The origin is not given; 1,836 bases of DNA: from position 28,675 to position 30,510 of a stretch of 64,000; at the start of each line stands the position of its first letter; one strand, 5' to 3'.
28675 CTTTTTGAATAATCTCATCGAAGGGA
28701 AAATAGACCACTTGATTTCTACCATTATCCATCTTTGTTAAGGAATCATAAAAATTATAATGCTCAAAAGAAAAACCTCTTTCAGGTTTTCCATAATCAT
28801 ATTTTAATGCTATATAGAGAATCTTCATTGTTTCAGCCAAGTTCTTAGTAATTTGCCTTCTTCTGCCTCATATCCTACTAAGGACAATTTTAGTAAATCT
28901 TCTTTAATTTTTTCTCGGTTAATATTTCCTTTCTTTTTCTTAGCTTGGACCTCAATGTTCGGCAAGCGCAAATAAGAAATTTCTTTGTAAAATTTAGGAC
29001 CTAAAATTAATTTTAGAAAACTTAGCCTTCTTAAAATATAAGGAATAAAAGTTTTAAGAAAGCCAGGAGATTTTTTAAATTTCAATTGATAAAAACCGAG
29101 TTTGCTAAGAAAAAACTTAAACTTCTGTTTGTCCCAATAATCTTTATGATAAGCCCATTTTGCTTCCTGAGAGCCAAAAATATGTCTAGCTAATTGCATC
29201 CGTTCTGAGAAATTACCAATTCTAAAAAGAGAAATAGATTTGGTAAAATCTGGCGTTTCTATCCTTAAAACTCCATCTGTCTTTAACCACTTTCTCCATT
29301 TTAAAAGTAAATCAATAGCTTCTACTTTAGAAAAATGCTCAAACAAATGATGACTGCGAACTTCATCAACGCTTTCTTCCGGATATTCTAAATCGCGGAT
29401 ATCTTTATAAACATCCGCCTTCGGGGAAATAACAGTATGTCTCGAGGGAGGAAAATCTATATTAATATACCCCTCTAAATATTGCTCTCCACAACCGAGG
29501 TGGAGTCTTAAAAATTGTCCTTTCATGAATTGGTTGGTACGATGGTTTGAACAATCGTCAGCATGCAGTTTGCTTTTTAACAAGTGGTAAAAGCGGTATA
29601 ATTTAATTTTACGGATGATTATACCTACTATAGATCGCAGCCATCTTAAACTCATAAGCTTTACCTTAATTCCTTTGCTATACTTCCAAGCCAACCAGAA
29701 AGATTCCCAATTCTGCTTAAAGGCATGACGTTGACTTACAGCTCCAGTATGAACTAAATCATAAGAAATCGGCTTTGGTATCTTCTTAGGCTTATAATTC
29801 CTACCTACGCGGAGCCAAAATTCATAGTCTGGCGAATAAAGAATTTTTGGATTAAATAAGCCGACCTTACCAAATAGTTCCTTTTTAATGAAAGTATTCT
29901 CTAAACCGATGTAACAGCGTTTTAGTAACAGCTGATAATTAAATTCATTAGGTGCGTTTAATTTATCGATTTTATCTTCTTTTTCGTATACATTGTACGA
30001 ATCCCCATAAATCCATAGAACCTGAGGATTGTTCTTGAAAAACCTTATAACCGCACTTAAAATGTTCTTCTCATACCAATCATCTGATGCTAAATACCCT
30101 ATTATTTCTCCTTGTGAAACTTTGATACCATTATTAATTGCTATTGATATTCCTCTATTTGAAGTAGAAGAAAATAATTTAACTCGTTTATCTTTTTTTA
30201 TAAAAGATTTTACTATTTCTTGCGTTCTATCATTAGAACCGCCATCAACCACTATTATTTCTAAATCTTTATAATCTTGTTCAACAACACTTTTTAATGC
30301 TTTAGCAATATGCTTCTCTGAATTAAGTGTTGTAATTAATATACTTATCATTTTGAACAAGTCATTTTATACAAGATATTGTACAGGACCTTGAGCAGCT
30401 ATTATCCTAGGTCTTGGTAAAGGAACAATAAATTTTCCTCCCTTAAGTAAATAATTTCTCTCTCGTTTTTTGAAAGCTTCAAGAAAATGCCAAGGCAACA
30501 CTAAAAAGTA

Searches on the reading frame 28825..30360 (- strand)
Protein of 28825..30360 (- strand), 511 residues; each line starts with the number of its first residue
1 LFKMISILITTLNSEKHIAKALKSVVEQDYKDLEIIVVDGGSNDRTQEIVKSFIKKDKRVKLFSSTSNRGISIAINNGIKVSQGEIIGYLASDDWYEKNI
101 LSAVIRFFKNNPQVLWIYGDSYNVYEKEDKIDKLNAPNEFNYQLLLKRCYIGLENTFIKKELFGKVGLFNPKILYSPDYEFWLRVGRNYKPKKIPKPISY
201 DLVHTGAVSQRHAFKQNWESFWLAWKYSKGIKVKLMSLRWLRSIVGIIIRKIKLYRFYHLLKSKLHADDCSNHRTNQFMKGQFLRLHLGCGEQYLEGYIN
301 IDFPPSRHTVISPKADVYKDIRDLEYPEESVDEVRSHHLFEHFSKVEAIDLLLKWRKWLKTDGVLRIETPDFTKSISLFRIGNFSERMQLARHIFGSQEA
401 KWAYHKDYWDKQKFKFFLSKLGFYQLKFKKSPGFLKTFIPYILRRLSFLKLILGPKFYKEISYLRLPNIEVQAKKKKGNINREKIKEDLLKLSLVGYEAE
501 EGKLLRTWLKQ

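Call 53: search_protein_families(library=pfam, proteins=[window:28825-30360:-], max_evalue=0.00001)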
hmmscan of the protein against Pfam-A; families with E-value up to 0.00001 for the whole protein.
window:28825-30360:- (511 aa): 2 families
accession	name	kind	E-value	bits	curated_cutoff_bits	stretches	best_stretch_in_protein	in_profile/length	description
PF00535.33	Glycos_transf_2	-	1.9e-31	109.7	23.3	1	6-132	1-130/168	Glycosyl transferase family 2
PF10111.15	Glyco_tranf_2_2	-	1.1e-09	38.7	27.3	1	6-209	1-223/276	Glycosyltransferase like family 2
